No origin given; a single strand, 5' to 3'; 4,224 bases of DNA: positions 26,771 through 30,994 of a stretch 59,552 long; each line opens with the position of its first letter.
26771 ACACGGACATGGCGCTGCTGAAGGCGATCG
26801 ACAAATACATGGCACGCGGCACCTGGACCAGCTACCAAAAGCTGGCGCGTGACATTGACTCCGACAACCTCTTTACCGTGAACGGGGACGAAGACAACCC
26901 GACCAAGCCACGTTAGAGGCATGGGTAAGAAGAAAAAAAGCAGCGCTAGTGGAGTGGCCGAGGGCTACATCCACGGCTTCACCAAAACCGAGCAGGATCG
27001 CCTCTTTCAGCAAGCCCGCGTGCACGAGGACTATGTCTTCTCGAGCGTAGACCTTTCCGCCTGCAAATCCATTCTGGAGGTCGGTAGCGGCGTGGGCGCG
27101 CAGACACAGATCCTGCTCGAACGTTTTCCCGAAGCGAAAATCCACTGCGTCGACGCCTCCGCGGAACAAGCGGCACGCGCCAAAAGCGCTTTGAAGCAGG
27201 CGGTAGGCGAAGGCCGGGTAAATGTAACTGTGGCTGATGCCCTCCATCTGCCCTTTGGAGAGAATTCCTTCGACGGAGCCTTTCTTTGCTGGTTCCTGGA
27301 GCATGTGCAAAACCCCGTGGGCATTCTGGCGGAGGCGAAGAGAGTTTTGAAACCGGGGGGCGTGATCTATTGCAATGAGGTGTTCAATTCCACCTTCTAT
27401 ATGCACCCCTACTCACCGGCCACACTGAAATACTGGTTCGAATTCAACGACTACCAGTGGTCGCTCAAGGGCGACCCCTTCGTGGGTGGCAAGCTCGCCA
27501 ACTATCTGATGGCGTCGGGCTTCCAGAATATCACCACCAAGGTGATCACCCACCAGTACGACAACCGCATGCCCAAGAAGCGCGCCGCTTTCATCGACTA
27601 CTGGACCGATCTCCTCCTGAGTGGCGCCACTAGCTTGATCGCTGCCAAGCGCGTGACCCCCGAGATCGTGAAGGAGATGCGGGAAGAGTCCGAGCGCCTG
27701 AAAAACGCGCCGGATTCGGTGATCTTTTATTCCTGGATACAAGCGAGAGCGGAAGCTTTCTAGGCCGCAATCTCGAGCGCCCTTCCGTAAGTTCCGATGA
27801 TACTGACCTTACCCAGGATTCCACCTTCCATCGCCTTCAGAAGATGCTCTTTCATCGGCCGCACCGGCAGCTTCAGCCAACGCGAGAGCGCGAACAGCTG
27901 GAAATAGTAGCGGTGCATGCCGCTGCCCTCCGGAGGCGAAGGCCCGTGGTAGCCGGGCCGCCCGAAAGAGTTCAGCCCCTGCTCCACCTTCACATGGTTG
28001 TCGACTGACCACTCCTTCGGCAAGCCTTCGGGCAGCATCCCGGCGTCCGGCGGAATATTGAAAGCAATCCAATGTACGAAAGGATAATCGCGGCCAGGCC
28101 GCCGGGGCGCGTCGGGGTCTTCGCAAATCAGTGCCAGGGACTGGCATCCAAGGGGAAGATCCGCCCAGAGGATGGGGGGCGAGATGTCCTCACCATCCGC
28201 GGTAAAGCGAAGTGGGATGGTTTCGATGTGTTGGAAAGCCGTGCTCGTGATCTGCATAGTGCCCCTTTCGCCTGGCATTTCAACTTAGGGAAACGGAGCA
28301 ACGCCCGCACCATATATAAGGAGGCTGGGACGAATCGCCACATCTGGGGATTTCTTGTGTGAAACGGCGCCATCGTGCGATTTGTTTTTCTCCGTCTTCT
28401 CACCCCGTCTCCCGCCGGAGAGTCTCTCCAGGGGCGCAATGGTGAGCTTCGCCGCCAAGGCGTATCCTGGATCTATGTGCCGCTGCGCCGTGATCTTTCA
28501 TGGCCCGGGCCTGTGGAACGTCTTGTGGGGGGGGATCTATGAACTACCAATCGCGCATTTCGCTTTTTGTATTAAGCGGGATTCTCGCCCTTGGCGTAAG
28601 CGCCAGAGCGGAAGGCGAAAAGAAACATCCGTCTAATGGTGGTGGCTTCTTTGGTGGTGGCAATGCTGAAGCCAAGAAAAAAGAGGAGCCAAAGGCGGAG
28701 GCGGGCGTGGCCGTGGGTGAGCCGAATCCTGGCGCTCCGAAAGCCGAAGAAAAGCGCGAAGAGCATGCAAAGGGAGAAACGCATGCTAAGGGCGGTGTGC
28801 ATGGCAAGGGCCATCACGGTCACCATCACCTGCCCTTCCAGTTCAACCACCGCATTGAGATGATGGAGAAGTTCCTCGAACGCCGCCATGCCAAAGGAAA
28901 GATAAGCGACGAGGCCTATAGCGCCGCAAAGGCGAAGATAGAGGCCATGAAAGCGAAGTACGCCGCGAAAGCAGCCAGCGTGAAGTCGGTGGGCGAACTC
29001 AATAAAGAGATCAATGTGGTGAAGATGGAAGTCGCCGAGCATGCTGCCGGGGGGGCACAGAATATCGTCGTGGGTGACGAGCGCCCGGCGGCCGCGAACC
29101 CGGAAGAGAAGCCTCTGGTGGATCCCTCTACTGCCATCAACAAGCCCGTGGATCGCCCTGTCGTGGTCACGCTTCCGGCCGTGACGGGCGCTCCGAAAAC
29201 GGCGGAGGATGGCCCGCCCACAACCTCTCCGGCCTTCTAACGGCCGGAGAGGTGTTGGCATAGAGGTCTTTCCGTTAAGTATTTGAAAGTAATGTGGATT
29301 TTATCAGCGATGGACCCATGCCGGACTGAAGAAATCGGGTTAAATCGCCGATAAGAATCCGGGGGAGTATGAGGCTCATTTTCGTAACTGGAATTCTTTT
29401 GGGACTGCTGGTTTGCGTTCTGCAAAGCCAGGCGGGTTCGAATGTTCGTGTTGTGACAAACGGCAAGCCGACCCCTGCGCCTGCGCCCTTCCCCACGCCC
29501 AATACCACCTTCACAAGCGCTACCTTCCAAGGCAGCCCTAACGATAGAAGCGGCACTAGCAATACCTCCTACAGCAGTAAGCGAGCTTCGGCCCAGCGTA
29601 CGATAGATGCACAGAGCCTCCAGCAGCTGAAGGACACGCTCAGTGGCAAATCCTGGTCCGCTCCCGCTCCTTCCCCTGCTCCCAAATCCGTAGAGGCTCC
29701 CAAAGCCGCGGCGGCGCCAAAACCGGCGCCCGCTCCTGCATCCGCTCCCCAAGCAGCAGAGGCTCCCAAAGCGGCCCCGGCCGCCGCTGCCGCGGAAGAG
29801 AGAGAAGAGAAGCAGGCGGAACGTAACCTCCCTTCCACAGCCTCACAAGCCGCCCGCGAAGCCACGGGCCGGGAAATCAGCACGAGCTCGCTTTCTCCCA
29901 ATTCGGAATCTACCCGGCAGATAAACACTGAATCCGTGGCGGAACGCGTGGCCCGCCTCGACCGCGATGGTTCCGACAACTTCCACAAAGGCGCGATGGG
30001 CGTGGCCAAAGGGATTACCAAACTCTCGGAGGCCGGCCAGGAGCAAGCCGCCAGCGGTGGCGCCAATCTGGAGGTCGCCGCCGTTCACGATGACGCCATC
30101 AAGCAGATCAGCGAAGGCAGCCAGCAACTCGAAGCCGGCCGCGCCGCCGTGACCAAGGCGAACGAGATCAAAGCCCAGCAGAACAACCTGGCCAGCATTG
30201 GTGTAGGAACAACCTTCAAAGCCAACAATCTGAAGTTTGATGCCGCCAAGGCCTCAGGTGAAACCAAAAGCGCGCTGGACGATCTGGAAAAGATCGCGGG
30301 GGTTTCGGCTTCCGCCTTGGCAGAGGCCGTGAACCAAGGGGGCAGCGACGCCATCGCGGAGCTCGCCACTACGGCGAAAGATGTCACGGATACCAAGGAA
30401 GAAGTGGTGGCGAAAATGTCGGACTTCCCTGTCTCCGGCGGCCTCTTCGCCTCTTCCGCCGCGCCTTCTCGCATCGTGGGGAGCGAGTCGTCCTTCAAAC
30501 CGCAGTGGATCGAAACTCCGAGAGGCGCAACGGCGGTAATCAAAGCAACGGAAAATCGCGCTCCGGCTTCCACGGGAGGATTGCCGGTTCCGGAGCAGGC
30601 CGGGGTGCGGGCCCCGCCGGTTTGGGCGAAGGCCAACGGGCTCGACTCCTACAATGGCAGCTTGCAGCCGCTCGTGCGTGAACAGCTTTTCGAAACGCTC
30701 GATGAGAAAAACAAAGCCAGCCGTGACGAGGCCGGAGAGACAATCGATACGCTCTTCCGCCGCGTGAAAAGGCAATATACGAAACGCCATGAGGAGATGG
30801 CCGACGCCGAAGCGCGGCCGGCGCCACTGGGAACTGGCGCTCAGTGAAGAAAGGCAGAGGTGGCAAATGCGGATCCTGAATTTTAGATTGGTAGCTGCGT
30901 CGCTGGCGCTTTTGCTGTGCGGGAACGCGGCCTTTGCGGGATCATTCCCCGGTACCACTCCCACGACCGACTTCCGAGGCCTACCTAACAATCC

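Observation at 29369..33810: Three tandem paralogous genes for secreted Pro/Ala-rich proteins with a conserved core I cannot assign to any family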

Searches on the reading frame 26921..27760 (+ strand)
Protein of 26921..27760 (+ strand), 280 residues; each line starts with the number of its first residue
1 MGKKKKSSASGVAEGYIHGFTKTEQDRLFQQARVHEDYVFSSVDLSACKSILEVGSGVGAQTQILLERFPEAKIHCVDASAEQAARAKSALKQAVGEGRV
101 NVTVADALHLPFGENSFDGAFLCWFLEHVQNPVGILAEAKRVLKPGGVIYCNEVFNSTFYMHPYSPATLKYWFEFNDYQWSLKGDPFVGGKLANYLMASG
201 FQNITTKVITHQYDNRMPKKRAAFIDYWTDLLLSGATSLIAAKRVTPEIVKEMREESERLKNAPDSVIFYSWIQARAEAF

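Call 14: search_protein_families(library=pfam, proteins=[window:26921-27760:+], max_evalue=0.001)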
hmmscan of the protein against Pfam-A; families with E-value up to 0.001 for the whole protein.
window:26921-27760:+ (280 aa): 13 families
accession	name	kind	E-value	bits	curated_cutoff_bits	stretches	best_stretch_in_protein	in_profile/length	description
PF08241.18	Methyltransf_11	-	2.7e-23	82.9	21.2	1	52-151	1-95/95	Methyltransferase domain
PF13649.12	Methyltransf_25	-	1.6e-19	70.8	27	1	51-147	1-97/97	Methyltransferase domain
PF08242.18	Methyltransf_12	-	5.5e-16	59.5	30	1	52-149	1-98/98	Methyltransferase domain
PF13847.12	Methyltransf_31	-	2.4e-14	53.7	27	1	49-154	5-112/145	Methyltransferase domain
PF13489.12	Methyltransf_23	-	1.9e-11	44.4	27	1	49-205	24-163/164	Methyltransferase domain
PF01209.24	Ubie_methyltran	-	3.3e-11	43.4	20.1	1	29-167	29-165/233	ubiE/COQ5 methyltransferase family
PF00891.24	Methyltransf_2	-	2.5e-06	27.4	22.3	1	26-150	41-163/210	O-methyltransferase domain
PF20922.3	Anamorsin_N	-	8.3e-06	26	27.1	1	78-156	11-92/163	Anamorsin, N-terminal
PF05175.20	MTS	-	0.0001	22.5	23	1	48-119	32-101/170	Methyltransferase small domain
PF02353.26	CMAS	-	0.00016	21.6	27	1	34-158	49-171/273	Mycolic acid cyclopropane synthetase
PF05148.21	Methyltransf_8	-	0.00025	21.4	27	1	100-156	106-161/219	Hypothetical methyltransferase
PF05891.18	Methyltransf_PK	-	0.00031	20.8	27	1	38-153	45-161/218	AdoMet dependent proline di-methyltransferase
PF00398.26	RrnaAD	-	0.00091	18.8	24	0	36-115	19-93/263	Ribosomal RNA adenine dimethylase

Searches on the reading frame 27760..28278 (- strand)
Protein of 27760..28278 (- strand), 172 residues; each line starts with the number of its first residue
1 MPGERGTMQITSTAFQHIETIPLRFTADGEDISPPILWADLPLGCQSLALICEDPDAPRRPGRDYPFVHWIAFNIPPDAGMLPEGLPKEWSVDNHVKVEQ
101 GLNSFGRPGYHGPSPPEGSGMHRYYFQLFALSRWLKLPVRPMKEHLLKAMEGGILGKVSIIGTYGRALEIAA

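Call 14: search_protein_families(library=pfam, proteins=[window:27760-28278:-], max_evalue=0.001)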
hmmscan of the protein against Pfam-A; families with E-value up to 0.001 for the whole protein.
window:27760-28278:- (172 aa): 1 family
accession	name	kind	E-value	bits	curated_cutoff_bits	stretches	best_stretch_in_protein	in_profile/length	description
PF01161.25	PBP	-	2.4e-37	128.7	24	1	20-164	1-135/135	Phosphatidylethanolamine-binding protein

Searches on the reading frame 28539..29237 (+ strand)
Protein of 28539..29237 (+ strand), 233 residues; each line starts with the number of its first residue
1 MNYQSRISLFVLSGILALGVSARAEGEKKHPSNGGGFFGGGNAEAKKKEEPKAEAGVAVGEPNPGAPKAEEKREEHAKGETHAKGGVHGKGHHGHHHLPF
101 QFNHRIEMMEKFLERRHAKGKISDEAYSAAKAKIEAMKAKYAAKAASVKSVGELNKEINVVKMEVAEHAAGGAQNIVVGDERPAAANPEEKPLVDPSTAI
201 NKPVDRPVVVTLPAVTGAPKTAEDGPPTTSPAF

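Call 3: search_protein_families(library=pfam, proteins=[window:28539-29237:+], max_evalue=1)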
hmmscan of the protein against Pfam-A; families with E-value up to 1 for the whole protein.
window:28539-29237:+ (233 aa): 3 families
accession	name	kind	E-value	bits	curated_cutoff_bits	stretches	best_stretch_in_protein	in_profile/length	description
PF09851.14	SHOCT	-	0.0019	18.3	27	1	113-134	6-27/28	Short C-terminal domain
PF11727.13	ISG65-75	-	0.052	13.2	25.1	1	103-170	74-138/281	Invariant surface glycoprotein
PF21042.2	Stu2_CTS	-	0.97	9.6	27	1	131-140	14-23/23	Stu2, C-terminal segment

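Call 4: search_protein_families(library=ncbifam, proteins=[window:28539-29237:+], max_evalue=1)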
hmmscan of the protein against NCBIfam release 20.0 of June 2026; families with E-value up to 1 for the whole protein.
window:28539-29237:+ (233 aa): 4 families
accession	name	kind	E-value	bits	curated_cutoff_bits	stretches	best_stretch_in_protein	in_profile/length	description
NF011254.0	PRK14660.1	equivalog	0.0015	18.5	195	1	110-178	24-91/125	holo-[acyl-carrier-protein] synthase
NF011253.0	PRK14659.1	equivalog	0.0024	18.5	156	1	110-177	24-93/123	holo-[acyl-carrier-protein] synthase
NF011251.0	PRK14657.1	equivalog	0.018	15.1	165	1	109-179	19-90/123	holo-[acyl-carrier-protein] synthase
TIGR00556.1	pantethn_trn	domain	0.021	14.9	45.35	1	102-174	15-89/128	phosphopantetheine--protein transferase domain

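Call 86: search_protein_families(library=phrogs, proteins=[window:28539-29237:+], max_evalue=0.1)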
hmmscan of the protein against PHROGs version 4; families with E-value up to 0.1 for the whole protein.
window:28539-29237:+ (233 aa): 2 families
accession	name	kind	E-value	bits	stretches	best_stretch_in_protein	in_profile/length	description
phrog_15042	-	unknown function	0.077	14.2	0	121-166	18-63/109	-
phrog_15967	-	unknown function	0.088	13.4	0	111-153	23-65/257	-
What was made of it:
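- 28539..29240 (+): Upstream neighbour U (233 aa; signal peptide, K/E/A-rich, His tract). It is listed only because the finding mentions it. I found no evidence that it belongs with A-C. Only sub-threshold family hits (calls 3, 4, 86).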

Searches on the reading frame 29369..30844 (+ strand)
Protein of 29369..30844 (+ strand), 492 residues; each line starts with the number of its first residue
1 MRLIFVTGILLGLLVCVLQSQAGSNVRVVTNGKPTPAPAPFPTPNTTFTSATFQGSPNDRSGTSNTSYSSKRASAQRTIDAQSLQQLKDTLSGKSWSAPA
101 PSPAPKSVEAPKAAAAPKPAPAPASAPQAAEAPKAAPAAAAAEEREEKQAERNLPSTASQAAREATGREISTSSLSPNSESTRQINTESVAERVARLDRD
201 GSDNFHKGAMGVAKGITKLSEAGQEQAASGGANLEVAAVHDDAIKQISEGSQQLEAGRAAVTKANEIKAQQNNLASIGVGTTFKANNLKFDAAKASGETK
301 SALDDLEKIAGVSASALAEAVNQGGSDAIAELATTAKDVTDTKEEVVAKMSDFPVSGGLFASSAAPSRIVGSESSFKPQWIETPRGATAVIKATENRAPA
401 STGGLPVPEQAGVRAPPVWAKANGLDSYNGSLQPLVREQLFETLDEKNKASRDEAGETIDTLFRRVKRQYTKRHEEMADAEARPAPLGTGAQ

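Call 3: search_protein_families(library=pfam, proteins=[window:29369-30844:+], max_evalue=1)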
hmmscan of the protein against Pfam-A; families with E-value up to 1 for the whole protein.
window:29369-30844:+ (492 aa): 0 families

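Call 4: search_protein_families(library=ncbifam, proteins=[window:29369-30844:+], max_evalue=1)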
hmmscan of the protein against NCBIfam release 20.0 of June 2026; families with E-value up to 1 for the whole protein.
window:29369-30844:+ (492 aa): 1 family
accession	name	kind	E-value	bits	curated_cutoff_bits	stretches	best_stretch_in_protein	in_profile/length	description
TIGR00706.1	SppA_dom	equivalog_domain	0.014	15.1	155.45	1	295-374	12-92/208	signal peptide peptidase SppA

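Call 7: search_solved_structures(query=A1, max_evalue=10)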
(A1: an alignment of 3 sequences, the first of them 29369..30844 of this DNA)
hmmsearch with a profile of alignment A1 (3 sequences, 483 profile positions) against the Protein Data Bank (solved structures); distinct sequences matched with E-value up to 10: 4.
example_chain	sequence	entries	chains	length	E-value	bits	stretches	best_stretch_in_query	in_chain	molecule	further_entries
9m8m_H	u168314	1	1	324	0.00022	23.7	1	83-203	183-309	Photosynthetic reaction center subunit H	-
9njt_A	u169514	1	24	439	0.011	18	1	73-122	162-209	Dihydrolipoyllysine-residue succinyltransferase component of 2-oxoglutarate dehydrogenase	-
9qm4_A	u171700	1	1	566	2.2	10.5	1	81-124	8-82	FAD dependent monooxygenase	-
23px_A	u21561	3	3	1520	5.2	9.3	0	42-116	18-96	Putative lipoprotein AcfD homolog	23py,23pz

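Call 58: search_protein_families(library=pfam, alignment_id=A3, max_evalue=0.01)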
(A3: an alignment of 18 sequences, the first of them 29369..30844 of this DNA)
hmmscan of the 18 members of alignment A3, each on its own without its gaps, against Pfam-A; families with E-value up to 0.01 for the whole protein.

A. member 1, window:29369-30844:+ (492 aa): 0 families

B. families by the number of members that match (of 18 scanned): 1 family
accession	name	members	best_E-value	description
PF03745.19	DUF309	1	0.0045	Domain of unknown function (DUF309)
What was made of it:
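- On TonB/TolA: No Pfam hit in any member (calls 3, 58).
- On Spy/CpxP (LTXXQ) periplasmic helical proteins: No hit in 18 members (call 58).
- Closest known: TonB/TolA-type periplasm-spanning proteins. Different: No TonB_C or TolA domain is present (calls 3, 58).
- No member hits the LTXXQ or Metal_resist Pfam families (call 58).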

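Call 68: search_protein_families(library=ncbifam, alignment_id=A3, max_evalue=1)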
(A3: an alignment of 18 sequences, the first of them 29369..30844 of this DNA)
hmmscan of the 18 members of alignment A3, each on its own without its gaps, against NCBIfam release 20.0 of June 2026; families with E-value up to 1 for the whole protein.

A. member 1, window:29369-30844:+ (492 aa): 1 family
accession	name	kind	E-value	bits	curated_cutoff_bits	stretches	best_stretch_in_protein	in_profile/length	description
TIGR00706.1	SppA_dom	equivalog_domain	0.014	15.1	155.45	1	295-374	12-92/208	signal peptide peptidase SppA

B. families by the number of members that match (of 18 scanned): 10 families
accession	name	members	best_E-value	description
TIGR03057.1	xxxLxxG_by_4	2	0.049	X-X-X-Leu-X-X-Gly heptad repeat protein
NF033930.1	pneumo_PspA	1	0.0073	pneumococcal surface protein A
TIGR00706.1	SppA_dom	1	0.014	signal peptide peptidase SppA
TIGR03354.1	VI_FHA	1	0.034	type VI secretion system-associated FHA domain protein TagH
TIGR00498.1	lexA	1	0.04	transcriptional repressor LexA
NF040983.1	BimA_second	1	0.048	trimeric autotransporter actin-nucleating factor BimA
NF011622.0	PRK15048.1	1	0.088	methyl-accepting chemotaxis protein II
NF010639.0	PRK14036.1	1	0.12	citrate synthase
TIGR03127.2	RuMP_HxlB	1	0.13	6-phospho-3-hexuloisomerase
NF010519.0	PRK13922.13-4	1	0.16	rod shape-determining protein MreC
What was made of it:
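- On TIGR03057 xxxLxxG_by_4 heptad-repeat proteins: Call 68: only 2 of 18 members match, best E 0.049. A, B and C have no hit at E up to 1 (calls 4, 68).
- On Sortase/exosortase-type C-terminal sorting signals (LPXTG, PEP-CTERM, GlyGly-CTERM, MYXO-CTERM): There are no NCBIfam hits (calls 4, 68).
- Closest known: C-terminal protein-sorting tags. Different: The NCBIfam models for such tags do not hit (calls 4, 68).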

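Call 86: search_protein_families(library=phrogs, proteins=[window:29369-30844:+], max_evalue=0.1)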
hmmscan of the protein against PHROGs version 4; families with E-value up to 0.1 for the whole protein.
window:29369-30844:+ (492 aa): 1 family
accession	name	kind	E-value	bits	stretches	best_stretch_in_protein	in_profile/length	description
phrog_24485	-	unknown function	0.023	14.4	1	109-200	326-416/427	-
